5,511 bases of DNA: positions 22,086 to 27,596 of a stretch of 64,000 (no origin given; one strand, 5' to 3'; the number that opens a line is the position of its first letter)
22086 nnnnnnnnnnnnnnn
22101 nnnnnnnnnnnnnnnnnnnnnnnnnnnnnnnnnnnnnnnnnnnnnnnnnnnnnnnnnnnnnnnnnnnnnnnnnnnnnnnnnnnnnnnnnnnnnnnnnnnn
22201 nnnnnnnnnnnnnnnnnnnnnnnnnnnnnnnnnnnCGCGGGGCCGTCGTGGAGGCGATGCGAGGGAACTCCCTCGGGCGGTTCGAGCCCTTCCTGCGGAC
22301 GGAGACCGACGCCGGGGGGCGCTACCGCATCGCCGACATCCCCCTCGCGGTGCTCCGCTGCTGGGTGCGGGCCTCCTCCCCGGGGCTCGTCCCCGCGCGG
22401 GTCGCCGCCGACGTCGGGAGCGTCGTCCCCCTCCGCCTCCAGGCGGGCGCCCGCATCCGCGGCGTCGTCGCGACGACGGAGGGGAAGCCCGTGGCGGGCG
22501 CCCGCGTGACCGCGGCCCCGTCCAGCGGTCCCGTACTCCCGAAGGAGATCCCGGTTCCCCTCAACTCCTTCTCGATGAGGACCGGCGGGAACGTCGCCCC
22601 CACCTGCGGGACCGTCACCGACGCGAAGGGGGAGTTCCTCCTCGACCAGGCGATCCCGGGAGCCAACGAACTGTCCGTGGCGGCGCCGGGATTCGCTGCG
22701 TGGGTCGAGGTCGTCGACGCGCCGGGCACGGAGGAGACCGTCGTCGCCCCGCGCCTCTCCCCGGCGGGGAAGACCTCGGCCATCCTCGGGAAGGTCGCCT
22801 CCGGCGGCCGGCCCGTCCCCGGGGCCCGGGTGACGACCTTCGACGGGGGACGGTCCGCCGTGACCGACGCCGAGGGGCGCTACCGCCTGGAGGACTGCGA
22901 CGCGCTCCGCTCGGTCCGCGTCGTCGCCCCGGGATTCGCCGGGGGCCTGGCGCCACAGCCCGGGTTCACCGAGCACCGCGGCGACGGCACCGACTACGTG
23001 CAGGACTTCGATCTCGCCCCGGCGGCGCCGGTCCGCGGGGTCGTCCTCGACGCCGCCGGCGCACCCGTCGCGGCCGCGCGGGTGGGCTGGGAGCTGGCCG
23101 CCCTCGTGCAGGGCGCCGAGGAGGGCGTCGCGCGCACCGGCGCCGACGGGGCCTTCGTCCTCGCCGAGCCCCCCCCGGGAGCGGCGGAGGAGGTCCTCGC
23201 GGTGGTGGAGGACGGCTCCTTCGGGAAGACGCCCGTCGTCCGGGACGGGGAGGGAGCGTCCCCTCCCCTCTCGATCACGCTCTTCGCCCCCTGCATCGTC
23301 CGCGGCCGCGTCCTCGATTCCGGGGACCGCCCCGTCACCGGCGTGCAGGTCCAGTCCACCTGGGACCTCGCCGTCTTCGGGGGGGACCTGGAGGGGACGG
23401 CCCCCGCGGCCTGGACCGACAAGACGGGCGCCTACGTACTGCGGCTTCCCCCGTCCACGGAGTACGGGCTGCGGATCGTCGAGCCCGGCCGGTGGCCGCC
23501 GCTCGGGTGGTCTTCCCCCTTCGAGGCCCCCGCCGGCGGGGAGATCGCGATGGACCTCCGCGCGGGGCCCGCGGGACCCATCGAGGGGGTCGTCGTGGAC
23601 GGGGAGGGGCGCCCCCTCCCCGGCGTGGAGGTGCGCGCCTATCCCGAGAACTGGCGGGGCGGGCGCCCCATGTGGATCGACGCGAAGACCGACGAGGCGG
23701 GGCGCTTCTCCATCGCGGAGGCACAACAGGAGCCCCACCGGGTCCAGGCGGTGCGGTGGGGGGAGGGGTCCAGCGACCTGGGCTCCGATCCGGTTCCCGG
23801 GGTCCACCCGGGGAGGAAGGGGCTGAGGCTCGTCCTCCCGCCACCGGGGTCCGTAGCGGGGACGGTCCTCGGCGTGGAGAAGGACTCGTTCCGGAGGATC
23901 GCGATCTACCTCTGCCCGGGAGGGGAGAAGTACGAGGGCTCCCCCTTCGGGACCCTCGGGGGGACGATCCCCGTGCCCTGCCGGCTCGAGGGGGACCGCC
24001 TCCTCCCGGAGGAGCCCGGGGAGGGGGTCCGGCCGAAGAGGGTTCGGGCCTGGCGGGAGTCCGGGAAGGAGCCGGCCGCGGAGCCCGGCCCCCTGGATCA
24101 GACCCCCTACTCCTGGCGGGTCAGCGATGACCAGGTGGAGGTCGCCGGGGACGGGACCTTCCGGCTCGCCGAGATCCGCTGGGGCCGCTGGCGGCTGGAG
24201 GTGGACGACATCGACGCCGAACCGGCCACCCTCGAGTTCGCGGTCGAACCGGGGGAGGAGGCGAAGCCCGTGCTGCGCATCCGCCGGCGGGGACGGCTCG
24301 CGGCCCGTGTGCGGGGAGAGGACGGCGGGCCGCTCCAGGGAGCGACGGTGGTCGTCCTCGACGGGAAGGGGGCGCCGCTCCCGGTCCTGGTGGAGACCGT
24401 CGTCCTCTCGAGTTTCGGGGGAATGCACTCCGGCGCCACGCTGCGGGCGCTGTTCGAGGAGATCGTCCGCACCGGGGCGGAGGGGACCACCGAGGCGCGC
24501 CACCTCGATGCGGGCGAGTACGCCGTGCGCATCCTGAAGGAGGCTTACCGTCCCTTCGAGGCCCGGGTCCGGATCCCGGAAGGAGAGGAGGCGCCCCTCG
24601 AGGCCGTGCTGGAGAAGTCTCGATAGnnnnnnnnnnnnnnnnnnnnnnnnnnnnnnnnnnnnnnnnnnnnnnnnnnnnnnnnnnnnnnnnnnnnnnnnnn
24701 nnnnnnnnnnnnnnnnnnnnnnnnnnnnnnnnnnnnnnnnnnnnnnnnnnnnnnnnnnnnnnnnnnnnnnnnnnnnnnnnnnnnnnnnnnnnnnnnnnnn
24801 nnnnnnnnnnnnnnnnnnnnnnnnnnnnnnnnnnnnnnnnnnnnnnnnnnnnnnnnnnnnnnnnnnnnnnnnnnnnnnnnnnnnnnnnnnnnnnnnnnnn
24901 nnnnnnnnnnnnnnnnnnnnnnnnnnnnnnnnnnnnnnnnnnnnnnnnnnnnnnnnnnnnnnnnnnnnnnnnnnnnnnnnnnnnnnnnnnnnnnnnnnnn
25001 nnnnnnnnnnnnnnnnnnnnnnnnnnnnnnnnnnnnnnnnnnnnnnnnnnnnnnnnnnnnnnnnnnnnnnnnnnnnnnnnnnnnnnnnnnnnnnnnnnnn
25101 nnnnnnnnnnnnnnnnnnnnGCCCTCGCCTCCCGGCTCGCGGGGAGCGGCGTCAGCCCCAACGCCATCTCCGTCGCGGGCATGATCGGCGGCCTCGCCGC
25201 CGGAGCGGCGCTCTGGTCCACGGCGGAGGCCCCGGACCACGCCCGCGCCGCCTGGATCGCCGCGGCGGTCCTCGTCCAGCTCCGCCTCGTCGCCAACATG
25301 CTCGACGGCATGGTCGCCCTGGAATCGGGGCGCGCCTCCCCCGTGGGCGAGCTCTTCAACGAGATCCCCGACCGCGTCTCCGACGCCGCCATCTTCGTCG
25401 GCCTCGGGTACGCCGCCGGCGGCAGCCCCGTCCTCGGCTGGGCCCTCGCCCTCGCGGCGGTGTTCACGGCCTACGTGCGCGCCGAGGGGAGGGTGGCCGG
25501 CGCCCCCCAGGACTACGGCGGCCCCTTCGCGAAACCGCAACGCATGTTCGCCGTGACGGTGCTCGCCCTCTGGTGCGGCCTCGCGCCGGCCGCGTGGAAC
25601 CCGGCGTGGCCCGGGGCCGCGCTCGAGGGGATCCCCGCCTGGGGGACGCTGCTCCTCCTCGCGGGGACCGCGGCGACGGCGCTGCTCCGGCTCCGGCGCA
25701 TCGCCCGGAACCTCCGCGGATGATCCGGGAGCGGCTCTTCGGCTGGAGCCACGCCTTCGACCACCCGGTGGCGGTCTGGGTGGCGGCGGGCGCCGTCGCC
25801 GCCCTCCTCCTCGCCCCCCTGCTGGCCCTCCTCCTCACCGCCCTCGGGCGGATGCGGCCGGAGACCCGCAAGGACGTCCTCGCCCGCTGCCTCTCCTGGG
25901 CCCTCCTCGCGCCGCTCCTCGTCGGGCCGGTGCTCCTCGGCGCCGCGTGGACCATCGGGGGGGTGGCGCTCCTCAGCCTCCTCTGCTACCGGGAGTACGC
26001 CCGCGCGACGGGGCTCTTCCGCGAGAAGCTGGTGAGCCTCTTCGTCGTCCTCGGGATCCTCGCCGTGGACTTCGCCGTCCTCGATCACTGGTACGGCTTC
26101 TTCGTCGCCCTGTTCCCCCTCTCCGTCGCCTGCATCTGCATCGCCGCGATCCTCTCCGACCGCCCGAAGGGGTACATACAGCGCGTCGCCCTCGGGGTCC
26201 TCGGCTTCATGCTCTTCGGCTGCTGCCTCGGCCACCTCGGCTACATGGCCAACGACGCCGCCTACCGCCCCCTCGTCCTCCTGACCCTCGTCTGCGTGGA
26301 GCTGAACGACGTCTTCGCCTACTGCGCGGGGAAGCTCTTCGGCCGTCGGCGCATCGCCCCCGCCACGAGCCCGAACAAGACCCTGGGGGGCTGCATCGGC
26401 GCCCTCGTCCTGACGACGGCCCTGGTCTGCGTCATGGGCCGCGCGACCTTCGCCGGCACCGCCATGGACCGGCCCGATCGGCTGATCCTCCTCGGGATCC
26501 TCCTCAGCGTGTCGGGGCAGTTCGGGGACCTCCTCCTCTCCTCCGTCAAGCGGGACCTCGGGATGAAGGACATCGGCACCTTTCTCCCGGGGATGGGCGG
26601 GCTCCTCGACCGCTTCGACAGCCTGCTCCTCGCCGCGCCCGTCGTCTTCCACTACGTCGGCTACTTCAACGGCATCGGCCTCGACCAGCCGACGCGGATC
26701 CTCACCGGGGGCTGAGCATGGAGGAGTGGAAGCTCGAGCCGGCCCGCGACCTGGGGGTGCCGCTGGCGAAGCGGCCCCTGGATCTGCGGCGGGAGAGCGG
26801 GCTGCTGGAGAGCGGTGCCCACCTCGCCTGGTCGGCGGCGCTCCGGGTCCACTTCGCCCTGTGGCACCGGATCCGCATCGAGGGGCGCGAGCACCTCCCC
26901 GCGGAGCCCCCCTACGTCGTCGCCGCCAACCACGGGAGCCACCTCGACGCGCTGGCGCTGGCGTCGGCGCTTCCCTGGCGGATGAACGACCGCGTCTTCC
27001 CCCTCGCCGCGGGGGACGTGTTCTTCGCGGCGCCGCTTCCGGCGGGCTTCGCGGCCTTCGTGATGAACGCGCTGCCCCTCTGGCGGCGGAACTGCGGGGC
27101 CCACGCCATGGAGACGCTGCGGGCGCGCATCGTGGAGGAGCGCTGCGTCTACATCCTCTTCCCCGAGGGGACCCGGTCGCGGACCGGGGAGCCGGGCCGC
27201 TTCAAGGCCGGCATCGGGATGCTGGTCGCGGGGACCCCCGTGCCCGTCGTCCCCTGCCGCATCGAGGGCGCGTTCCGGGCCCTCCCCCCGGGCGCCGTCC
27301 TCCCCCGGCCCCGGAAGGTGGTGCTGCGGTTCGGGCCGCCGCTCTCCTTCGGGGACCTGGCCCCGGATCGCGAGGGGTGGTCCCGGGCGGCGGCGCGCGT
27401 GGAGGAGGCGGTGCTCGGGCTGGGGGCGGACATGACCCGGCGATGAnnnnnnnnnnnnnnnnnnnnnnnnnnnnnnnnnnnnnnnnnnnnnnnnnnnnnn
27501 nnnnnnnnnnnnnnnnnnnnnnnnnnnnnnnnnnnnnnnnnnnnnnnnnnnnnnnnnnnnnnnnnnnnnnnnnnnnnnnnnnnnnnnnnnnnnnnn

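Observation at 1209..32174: AT-rich palindrome GTATC-N7-GATAC occurs four times, far above chance for this composition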

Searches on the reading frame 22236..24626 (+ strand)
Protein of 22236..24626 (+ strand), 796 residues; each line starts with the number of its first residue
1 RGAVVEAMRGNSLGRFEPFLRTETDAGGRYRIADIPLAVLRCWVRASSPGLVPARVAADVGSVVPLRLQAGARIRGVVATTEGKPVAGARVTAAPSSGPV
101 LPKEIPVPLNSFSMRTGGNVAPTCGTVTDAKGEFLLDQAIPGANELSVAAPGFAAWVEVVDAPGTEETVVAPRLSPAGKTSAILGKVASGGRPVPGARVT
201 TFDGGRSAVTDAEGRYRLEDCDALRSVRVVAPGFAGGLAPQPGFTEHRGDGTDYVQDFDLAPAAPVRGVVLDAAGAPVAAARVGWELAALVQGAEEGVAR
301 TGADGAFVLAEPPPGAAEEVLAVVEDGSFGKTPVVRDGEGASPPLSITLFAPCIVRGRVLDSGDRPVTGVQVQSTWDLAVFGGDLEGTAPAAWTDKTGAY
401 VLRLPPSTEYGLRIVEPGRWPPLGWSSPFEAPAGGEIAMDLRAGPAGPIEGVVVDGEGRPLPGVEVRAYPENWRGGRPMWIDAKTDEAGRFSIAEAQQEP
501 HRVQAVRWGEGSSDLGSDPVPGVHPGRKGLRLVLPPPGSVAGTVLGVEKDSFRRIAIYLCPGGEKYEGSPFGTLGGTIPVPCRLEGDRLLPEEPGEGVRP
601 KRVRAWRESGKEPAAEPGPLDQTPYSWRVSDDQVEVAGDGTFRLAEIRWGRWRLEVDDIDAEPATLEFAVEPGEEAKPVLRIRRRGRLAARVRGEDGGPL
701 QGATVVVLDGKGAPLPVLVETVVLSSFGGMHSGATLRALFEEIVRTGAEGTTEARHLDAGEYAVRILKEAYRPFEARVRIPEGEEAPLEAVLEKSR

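Call 19: search_protein_families(library=pfam, proteins=[window:22236-24626:+], max_evalue=0.001)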
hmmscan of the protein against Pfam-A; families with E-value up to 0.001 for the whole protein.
window:22236-24626:+ (796 aa): 9 families
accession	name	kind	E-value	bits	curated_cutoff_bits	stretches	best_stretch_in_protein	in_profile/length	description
PF13620.12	CarboxypepD_reg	-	1.8e-51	172.9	32.3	6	74-168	2-75/82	Carboxypeptidase regulatory-like domain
PF13715.12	CarbopepD_reg_2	-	2.9e-21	75.7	32.2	0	185-222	3-42/88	CarboxypepD_reg-like domain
PF20598.4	DUF6795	-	9.7e-11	42.3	27.4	0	449-498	1-48/103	Domain of unknown function (DUF6795)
PF02369.22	Big_1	-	5.6e-09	36.4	34.9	0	265-306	20-61/93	Bacterial Ig-like domain (group 1)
PF25020.1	TTR_TEN1-4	-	2.3e-07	31.1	27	0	353-375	7-29/86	Teneurin TTR-like domain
PF10670.15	DUF4198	-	3.5e-07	31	34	0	65-138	140-195/209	Domain of unknown function (DUF4198)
PF08308.17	PEGA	-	4.3e-06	27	20.8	0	755-795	30-70/71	PEGA domain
PF16371.11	MetallophosN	-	2e-05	25.1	35.6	0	185-232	1-46/77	N terminal of Calcineurin-like phosphoesterase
PF15976.11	CooC_C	-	7.6e-05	23.1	29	0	179-219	15-54/93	CS1-pili formation C-terminal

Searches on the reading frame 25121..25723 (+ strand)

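Call 19: search_protein_families(library=pfam, proteins=[window:25121-25723:+], max_evalue=0.001)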
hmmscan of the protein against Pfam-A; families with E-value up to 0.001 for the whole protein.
window:25121-25723:+ (200 aa): 1 family
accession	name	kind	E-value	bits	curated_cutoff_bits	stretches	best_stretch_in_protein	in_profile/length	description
PF01066.26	CDP-OH_P_transf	-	1.4e-06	29.2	22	1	12-151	3-136/152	CDP-alcohol phosphatidyltransferase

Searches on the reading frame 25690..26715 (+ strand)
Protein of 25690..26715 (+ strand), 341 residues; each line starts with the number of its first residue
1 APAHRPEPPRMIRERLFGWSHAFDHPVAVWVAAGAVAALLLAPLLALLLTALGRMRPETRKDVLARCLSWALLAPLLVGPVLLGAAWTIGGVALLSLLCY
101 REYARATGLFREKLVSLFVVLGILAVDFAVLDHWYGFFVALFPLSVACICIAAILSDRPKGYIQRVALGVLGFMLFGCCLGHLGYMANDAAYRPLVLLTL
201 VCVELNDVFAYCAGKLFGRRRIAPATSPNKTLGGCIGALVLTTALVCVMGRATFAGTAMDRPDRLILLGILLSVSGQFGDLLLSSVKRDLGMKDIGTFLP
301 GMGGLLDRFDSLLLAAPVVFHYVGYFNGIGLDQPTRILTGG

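Call 19: search_protein_families(library=pfam, proteins=[window:25690-26715:+], max_evalue=0.001)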
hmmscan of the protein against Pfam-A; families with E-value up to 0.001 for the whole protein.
window:25690-26715:+ (341 aa): 1 family
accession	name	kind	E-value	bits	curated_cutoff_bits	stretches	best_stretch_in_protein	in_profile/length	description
PF01148.25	CTP_transf_1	-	2.2e-51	175.7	24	1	65-326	2-264/264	Cytidylyltransferase family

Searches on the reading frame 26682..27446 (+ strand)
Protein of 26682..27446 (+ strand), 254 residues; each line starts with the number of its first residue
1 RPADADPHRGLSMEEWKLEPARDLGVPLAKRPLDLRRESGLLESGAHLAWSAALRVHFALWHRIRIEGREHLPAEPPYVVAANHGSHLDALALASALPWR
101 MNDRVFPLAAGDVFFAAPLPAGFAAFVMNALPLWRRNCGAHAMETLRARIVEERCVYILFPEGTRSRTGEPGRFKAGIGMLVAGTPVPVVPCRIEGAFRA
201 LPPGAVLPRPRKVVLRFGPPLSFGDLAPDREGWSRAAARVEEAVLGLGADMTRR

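Call 19: search_protein_families(library=pfam, proteins=[window:26682-27446:+], max_evalue=0.001)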
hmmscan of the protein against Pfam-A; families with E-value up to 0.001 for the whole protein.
window:26682-27446:+ (254 aa): 1 family
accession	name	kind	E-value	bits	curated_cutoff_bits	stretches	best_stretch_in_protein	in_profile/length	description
PF01553.26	Acyltransferase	-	7.9e-23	81.2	23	1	63-194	1-131/132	Acyltransferase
